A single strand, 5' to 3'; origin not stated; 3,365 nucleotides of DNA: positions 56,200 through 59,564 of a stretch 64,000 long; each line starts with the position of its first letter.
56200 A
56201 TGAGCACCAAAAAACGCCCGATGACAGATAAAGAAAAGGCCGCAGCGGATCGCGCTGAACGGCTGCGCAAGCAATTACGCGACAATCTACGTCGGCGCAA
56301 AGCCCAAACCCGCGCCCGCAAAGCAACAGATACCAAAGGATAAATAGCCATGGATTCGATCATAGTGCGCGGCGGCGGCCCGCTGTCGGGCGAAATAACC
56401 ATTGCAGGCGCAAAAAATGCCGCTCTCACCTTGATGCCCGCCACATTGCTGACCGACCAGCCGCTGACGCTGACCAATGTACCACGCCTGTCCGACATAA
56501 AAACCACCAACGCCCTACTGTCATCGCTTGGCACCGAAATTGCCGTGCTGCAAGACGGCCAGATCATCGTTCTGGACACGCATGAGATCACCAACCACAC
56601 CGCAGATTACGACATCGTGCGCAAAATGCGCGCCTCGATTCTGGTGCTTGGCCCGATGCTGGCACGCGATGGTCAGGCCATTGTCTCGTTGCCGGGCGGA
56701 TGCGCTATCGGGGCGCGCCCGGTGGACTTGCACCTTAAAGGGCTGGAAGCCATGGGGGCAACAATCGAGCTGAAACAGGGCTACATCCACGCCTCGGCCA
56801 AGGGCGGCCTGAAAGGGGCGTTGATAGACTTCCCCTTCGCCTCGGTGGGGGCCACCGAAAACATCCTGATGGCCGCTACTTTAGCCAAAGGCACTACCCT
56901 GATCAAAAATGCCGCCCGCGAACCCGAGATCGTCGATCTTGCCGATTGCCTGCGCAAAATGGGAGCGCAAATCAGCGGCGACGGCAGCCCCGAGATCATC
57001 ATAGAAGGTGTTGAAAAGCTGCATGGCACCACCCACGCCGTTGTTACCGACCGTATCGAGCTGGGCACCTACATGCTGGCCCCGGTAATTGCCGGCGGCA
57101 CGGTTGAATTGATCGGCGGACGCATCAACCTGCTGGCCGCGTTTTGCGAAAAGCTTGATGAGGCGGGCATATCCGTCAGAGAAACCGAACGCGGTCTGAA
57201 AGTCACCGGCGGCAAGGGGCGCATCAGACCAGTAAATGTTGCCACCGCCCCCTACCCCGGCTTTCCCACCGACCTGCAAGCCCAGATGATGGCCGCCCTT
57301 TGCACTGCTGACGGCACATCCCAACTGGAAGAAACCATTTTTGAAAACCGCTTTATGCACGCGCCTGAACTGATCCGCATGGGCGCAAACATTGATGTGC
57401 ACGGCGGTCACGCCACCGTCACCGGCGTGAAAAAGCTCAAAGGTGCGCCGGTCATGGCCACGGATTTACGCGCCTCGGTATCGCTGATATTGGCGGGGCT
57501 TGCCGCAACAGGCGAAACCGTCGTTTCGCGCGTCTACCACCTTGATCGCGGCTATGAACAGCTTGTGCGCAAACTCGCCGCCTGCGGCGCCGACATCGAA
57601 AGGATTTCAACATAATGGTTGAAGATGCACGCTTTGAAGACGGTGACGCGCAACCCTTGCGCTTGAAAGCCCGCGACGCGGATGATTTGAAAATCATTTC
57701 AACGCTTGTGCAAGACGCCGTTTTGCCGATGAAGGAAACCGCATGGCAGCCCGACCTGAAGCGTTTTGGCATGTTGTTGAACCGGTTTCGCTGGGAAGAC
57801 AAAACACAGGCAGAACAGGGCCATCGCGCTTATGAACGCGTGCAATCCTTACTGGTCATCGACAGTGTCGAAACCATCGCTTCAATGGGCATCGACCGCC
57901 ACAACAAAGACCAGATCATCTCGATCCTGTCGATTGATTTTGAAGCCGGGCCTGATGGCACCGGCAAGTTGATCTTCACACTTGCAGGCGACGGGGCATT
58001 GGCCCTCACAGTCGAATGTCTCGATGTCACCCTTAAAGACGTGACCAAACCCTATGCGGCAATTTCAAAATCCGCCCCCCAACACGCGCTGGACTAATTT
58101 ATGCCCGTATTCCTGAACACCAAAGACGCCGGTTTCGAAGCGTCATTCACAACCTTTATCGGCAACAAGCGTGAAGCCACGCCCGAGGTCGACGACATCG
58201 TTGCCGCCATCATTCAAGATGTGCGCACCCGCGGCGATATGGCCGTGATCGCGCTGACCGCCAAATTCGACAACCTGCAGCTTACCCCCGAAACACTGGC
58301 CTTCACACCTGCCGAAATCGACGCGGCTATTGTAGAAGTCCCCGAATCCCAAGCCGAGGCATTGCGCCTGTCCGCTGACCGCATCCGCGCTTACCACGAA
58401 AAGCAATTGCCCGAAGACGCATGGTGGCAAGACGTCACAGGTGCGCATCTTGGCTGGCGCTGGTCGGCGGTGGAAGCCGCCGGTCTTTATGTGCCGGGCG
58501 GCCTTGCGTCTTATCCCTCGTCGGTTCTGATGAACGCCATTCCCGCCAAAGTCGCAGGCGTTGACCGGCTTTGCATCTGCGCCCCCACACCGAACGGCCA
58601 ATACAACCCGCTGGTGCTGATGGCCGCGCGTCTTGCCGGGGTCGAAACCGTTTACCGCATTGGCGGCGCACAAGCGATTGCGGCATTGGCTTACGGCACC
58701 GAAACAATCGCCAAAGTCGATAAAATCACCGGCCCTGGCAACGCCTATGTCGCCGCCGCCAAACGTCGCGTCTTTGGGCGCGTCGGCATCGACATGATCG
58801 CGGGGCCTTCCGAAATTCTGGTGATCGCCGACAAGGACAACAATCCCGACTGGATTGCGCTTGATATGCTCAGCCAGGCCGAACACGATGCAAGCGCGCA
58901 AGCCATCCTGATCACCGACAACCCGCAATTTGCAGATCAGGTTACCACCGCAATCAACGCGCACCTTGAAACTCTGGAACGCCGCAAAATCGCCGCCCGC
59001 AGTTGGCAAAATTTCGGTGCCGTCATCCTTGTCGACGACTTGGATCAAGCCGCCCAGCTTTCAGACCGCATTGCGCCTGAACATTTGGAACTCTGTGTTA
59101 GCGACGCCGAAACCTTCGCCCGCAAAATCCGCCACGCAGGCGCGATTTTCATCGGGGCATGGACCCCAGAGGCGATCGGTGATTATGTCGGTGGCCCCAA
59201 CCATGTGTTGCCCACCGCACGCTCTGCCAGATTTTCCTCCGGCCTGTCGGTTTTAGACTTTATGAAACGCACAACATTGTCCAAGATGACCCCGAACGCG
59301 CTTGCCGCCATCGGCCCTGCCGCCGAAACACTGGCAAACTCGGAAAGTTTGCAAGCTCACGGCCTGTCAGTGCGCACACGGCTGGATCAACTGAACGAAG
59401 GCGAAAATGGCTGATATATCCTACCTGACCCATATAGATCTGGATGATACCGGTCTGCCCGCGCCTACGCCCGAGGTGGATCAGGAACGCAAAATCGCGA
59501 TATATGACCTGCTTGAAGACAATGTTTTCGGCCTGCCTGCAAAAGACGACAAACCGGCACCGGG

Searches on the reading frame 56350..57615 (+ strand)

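Call 30: search_protein_families(library=pfam, proteins=[window:56350-57615:+], max_evalue=0.001)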
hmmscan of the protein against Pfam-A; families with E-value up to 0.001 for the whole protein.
window:56350-57615:+ (421 aa): 1 family
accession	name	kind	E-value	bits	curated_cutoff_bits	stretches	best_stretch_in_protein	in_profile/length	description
PF00275.25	EPSP_synthase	-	1.5e-108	363.7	22.8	1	6-409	1-417/417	EPSP synthase (3-phosphoshikimate 1-carboxyvinyltransferase)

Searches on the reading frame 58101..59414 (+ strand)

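Call 30: search_protein_families(library=pfam, proteins=[window:58101-59414:+], max_evalue=0.001)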
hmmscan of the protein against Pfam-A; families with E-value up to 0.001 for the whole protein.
window:58101-59414:+ (437 aa): 1 family
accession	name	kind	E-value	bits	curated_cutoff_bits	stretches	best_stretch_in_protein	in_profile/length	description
PF00815.25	Histidinol_dh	-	1.5e-168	561.5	27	1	24-428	5-411/411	Histidinol dehydrogenase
